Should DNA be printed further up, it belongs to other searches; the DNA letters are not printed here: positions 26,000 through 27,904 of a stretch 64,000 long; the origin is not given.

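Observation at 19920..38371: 18-kb one-strand gene train: thiamine-pyrimidine salvage genes run straight into an uncharacterised B12 / CoA / amidohydrolase module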

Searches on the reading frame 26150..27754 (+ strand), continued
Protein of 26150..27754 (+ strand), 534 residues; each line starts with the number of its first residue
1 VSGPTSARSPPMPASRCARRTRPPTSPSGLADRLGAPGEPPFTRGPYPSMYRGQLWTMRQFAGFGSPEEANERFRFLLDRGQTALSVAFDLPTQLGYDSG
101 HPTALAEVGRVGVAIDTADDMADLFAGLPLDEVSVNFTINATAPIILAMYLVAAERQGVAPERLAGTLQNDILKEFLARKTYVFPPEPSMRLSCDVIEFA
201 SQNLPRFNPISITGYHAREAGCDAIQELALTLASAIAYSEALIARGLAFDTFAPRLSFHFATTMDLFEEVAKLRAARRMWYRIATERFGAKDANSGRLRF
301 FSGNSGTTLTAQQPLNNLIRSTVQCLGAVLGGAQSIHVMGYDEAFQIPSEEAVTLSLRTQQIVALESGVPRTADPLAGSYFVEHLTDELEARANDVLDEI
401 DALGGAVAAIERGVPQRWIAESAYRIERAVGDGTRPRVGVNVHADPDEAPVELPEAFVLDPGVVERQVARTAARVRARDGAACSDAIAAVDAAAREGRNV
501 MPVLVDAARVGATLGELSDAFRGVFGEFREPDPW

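Call 41: search_protein_families(library=pfam, proteins=[L025:4001-5566:+, L031:19524-20531:+, L035:3734-5266:+, L027:2522-3766:+, L031:1-1236:+, L027:3844-5487:+, L021:5308-6255:-, L003:2958-3686:+, L044:1104-1895:+, L045:2072-2800:+], max_evalue=0.001)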
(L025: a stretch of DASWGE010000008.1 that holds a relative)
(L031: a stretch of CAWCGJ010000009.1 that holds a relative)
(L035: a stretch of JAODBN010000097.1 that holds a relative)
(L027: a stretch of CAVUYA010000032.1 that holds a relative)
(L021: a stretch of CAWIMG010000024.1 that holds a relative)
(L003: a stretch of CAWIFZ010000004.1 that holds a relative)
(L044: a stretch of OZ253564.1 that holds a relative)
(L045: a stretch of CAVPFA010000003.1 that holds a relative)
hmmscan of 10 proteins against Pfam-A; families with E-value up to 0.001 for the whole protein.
L025:4001-5566:+ (522 aa): 1 family
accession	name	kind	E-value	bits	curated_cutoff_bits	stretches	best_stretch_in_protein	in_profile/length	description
PF02133.21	Transp_cyt_pur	-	6.3e-30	104.8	23.5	1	70-480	1-440/440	Permease for cytosine/purines, uracil, thiamine, allantoin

L031:19524-20531:+ (336 aa): 1 family
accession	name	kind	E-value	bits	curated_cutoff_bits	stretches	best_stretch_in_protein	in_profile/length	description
PF04909.20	Amidohydro_2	-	3.9e-33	115.9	26.4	1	106-334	59-289/289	Amidohydrolase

L035:3734-5266:+ (511 aa): 3 families
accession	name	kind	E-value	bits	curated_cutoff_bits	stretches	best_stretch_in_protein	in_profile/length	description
PF01979.26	Amidohydro_1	-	5.9e-39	134.7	25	1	109-470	3-344/345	Amidohydrolase family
PF07969.17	Amidohydro_3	-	6e-16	59.4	29.7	1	149-469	153-469/472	Amidohydrolase family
PF22039.1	HUTI_composite_bact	-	9.3e-05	22.4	25.5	1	73-95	1-23/26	Imidazolonepropionase-like composite domain, bacteria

L027:2522-3766:+ (415 aa): 3 families
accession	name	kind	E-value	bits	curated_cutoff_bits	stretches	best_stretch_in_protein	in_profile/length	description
PF11583.14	AurF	-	3.3e-14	53.1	29.6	1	85-351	10-282/282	P-aminobenzoate N-oxygenase AurF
PF04305.20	DUF455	-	2.1e-05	24.7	34.3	1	145-277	64-201/247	Protein of unknown function (DUF455)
PF00268.27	Ribonuc_red_sm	-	3.4e-05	23.8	33.6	0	126-195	36-102/281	Ribonucleotide reductase, small chain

L031:1-1236:+ (412 aa): 2 families
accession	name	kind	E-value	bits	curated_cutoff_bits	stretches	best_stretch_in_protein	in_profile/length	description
PF01545.26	Cation_efflux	-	8.1e-45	153.5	26.6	1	130-321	1-198/198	Cation efflux family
PF16916.11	ZT_dimer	-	4.4e-12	46.3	26.7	1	325-400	1-77/78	Dimerisation domain of Zinc Transporter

L027:3844-5487:+ (548 aa): 1 family
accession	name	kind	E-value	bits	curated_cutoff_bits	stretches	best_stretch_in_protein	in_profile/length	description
PF00232.24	Glyco_hydro_1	-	8.1e-109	364.5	22.6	1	30-389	4-370/453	Glycosyl hydrolase family 1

L021:5308-6255:- (316 aa): 1 family
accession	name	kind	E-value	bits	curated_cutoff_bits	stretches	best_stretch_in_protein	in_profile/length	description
PF00581.25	Rhodanese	-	4.5e-31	107.8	22.2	2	39-157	2-101/102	Rhodanese-like domain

L003:2958-3686:+ (243 aa): 3 families
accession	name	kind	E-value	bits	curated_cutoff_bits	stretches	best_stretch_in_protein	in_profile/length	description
PF13419.12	HAD_2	-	2.4e-24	86.9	23.8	1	31-205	1-177/178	Haloacid dehalogenase-like hydrolase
PF00702.32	Hydrolase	-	4.9e-24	86.2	26.4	1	29-200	2-191/191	haloacid dehalogenase-like hydrolase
PF12710.13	HAD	-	2.2e-07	31.9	27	1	31-197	1-189/189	haloacid dehalogenase-like hydrolase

L044:1104-1895:+ (264 aa): 5 families
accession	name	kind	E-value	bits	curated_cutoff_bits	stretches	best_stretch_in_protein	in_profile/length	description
PF13561.12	adh_short_C2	-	1e-55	189.4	27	1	26-260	6-234/236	Enoyl-(Acyl carrier protein) reductase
PF00106.31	adh_short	-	2e-53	181.2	26.6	1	17-208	1-187/195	short chain dehydrogenase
PF08659.16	KR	-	2.2e-10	41.2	22.6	1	20-183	4-162/180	KR domain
PF01370.27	Epimerase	-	0.0003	20.7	20.9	1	20-87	2-62/240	NAD dependent epimerase/dehydratase family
PF02254.24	TrkA_N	-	0.00087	20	23.8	0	27-84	8-58/116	TrkA-N domain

L045:2072-2800:+ (243 aa): 1 family
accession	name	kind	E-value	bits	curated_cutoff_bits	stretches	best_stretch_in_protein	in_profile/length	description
PF03070.21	TENA_THI-4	-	1.5e-32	113.6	22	1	37-237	5-209/210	TENA/THI-4/PQQC family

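Call 43: search_solved_structures(query=L031:19524-20531:+, max_evalue=0.001)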
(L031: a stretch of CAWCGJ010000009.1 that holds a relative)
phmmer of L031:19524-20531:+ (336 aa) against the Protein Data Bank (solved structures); distinct sequences matched with E-value up to 0.001: 14.
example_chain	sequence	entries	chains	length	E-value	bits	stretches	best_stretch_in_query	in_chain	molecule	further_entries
3irs_A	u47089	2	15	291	2.5e-11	46.9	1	113-287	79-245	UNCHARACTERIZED PROTEIN BB4693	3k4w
6dxq_A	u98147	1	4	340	1.2e-06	31.4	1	107-198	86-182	4-oxalomesaconate hydratase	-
6dwv_B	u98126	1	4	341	1.2e-06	31.4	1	107-198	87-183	4-oxalomesaconate hydratase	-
6dxs_A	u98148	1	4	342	1.2e-06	31.4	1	107-198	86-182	4-oxalomesaconate hydratase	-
4inf_A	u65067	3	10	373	4.4e-05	26.3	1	110-209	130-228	METAL-DEPENDENT HYDROLASE | 5-Carboxyvanillate Decarboxylase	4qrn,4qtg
4qs5_A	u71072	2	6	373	4.5e-05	26.3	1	110-209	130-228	Ligw2 Decarboxylase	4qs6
4igm_A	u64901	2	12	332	5e-05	26.1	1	113-194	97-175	2-amino-3-carboxymuconate-6-semialdehyde decarboxylase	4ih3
4ign_A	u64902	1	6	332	5e-05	26.1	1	113-194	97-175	2-amino-3-carboxymuconate-6-semialdehyde decarboxylase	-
4ofc_A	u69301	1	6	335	5.1e-05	26.1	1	113-194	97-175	2-amino-3-carboxymuconate-6-semialdehyde decarboxylase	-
2wm1_A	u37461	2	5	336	5.1e-05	26.1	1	113-194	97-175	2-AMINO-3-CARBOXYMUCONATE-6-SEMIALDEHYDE DECARBOXYLASE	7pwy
3nur_A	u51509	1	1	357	9.3e-05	25.2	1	110-195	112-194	Amidohydrolase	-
4icm_A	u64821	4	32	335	0.00035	23.4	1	112-204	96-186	5-carboxyvanillate decarboxylase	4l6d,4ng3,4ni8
2gwg_A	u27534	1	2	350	0.00043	23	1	112-197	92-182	4-oxalomesaconate hydratase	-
3s4t_A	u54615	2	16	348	0.00092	22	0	110-212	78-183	Amidohydrolase 2 | Gamma-resorcylate decarboxylase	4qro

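Call 44: search_protein_families(library=ncbifam, proteins=[L031:19524-20531:+, L025:4001-5566:+, L035:3734-5266:+], max_evalue=0.0001)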
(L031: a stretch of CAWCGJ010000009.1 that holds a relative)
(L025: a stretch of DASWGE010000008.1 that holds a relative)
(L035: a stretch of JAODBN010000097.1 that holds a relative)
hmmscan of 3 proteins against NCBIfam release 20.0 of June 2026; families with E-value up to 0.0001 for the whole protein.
L031:19524-20531:+ (336 aa): 0 families

L025:4001-5566:+ (522 aa): 2 families
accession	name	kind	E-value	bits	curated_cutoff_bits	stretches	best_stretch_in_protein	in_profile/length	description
TIGR00800.1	ncs1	subfamily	9e-29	100.4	353.1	1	66-458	2-435/447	NCS1 family nucleobase:cation symporter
TIGR02358.1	thia_cytX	hypoth_equivalog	7.9e-25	87.9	309.85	1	83-489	3-383/386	putative hydroxymethylpyrimidine transporter CytX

L035:3734-5266:+ (511 aa): 32 families (the best 25 are shown)
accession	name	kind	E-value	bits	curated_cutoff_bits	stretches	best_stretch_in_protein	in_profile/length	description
NF006549.0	PRK09045.1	equivalog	3.2e-76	256.7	540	1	46-497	3-440/444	TRZ/ATZ family hydrolase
NF005557.0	PRK07228.1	equivalog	2.2e-75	254.1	522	1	53-499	3-440/445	5'-deoxyadenosine deaminase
NF004701.0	PRK06038.1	equivalog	1e-62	212.3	609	1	51-495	4-425/432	N-ethylammeline chlorohydrolase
NF006055.0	PRK08203.1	equivalog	5.4e-56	190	532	1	57-497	11-451/455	8-oxoguanine deaminase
NF006252.0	PRK08393.1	equivalog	1.2e-53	182.7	617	1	74-495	22-422/424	N-ethylammeline chlorohydrolase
NF004995.0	PRK06380.1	subfamily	1.4e-51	175.8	567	1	54-488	4-415/418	metal-dependent hydrolase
NF006056.0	PRK08204.1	subfamily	7.3e-50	170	391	1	53-499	5-443/449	hypothetical protein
NF005211.0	PRK06687.1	equivalog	1.3e-45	155.9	703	1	60-472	9-409/419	TRZ/ATZ family protein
NF012037.0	PRK15493.1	equivalog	3.2e-39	135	779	1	60-481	10-418/435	bifunctional S-methyl-5'-thioadenosine deaminase/S-adenosylhomocysteine deaminase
NF004801.0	PRK06151.1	subfamily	3.4e-39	135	416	1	55-498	6-464/491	chlorohydrolase family protein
NF005540.0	PRK07203.1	equivalog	6.5e-36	123.9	444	1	53-496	2-438/444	putative aminohydrolase SsnA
TIGR03314.1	Se_ssnA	subfamily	5.1e-31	108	455.5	1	53-496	1-437/441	putative selenium metabolism protein SsnA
NF006681.0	PRK09229.1-2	equivalog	2.1e-29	102.6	362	1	67-492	16-447/451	formimidoylglutamate deiminase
NF009059.0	PRK12393.1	equivalog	9e-29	100.5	543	1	263-492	227-451/460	amidohydrolase family protein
TIGR02967.1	guan_deamin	equivalog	2.7e-26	92.5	375.4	1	68-435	2-360/401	guanine deaminase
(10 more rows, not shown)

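Call 60: search_protein_families(library=pfam, proteins=[L044:15335-16438:-, L041:4066-5229:-, L041:18661-20301:-, L047:15882-16823:-, L047:19053-20630:-, L047:2261-3370:-, L040:15728-16807:-, L055:5667-7031:-, L055:3446-5257:+, L040:18791-19780:+], max_evalue=0.001)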
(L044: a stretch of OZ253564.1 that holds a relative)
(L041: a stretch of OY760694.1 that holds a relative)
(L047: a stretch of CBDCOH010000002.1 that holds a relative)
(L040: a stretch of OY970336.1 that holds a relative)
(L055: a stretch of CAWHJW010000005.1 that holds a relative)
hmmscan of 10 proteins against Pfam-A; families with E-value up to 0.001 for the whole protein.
L044:15335-16438:- (368 aa): 7 families
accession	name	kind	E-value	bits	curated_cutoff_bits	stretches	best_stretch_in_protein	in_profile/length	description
PF13358.12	DDE_3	-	1.6e-20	73.9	28.6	1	195-325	15-145/146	DDE superfamily endonuclease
PF13565.12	HTH_32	-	9.9e-15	55.3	33.7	1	68-139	1-73/73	Homeodomain-like domain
PF13551.12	HTH_29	-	1.9e-11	44.3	28.1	1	44-99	3-61/64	Winged helix-turn helix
PF13518.12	HTH_28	-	2.9e-09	37.3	25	1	42-91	2-50/52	Helix-turn-helix domain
PF13384.12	HTH_23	-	1.4e-07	31.6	24.6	1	41-84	6-49/50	Homeodomain-like domain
PF01418.23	HTH_6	-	3.1e-05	24.3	28.3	1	100-145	16-61/77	Helix-turn-helix domain, rpiR family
PF18024.7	HTH_50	-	0.00021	21.4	27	1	117-144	22-49/50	Helix-turn-helix domain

L041:4066-5229:- (388 aa): 0 families

L041:18661-20301:- (547 aa): 2 families
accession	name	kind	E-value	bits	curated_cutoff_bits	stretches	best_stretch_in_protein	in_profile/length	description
PF01039.27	Carboxyl_trans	-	1e-89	301.9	22.3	1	57-525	1-473/493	Carboxyl transferase domain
PF03255.19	ACCA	-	0.00028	20.6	23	1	376-431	138-193/310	Acetyl co-enzyme A carboxylase carboxyltransferase-like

L047:15882-16823:- (314 aa): 5 families
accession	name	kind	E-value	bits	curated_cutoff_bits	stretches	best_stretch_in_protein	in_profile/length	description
PF13635.12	DUF4143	-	1.9e-21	76.9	28.1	1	203-293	1-91/160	Domain of unknown function (DUF4143)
PF13173.12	AAA_14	-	1.3e-20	74.2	27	1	48-162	3-126/129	AAA domain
PF08279.18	HTH_11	-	6.8e-05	23.1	25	1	230-260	14-43/55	HTH domain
PF13401.12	AAA_22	-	0.00029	21.6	27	0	49-91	7-54/130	AAA domain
PF25213.1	HVO_A0261_N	-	0.00097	19.4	35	0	222-262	14-54/86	HVO_A0261 N-terminal domain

L047:19053-20630:- (526 aa): 2 families
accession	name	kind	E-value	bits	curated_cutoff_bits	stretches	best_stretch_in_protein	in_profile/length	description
PF01039.27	Carboxyl_trans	-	7.5e-89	299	22.3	1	37-504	2-473/493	Carboxyl transferase domain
PF03255.19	ACCA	-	0.00011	21.9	23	1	352-410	135-193/310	Acetyl co-enzyme A carboxylase carboxyltransferase-like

L047:2261-3370:- (370 aa): 0 families

L040:15728-16807:- (360 aa): 3 families
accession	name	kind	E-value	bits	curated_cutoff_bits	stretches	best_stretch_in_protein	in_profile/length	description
PF13683.12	rve_3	-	1.1e-13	51.2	26.5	1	270-331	6-67/67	Integrase core domain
PF13565.12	HTH_32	-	1.5e-09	38.7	33.7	1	102-155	18-73/73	Homeodomain-like domain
PF13276.12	HTH_21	-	1.8e-05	25.3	28.1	1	112-166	2-58/60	HTH-like domain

L055:5667-7031:- (455 aa): 1 family
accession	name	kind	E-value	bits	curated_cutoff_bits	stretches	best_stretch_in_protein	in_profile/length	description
PF11760.13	CbiG_N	-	1e-30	106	25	1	84-163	3-82/82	Cobalamin synthesis G N-terminal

L055:3446-5257:+ (604 aa): 5 families
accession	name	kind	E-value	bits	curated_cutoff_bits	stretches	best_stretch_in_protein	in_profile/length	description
PF07992.20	Pyr_redox_2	-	2.7e-44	152.2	26.1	1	166-476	2-291/291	Pyridine nucleotide-disulphide oxidoreductase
PF00070.33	Pyr_redox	-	7.6e-13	49.2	22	1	315-396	2-68/82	Pyridine nucleotide-disulphide oxidoreductase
PF13450.12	NAD_binding_8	-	2.4e-05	25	21.9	1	169-196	1-28/68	NAD(P)-binding Rossmann-like domain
PF22366.1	NDH2_C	-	3.9e-05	24.2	27.7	1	500-552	2-54/62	NDH2 C-terminal domain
PF01266.30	DAO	-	0.00038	20.5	27.9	1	166-197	1-33/353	FAD dependent oxidoreductase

L040:18791-19780:+ (330 aa): 1 family
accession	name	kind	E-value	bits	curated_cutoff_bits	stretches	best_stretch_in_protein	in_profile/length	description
PF00291.31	PALP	-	1.3e-61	209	35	1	16-299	2-292/295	Pyridoxal-phosphate dependent enzyme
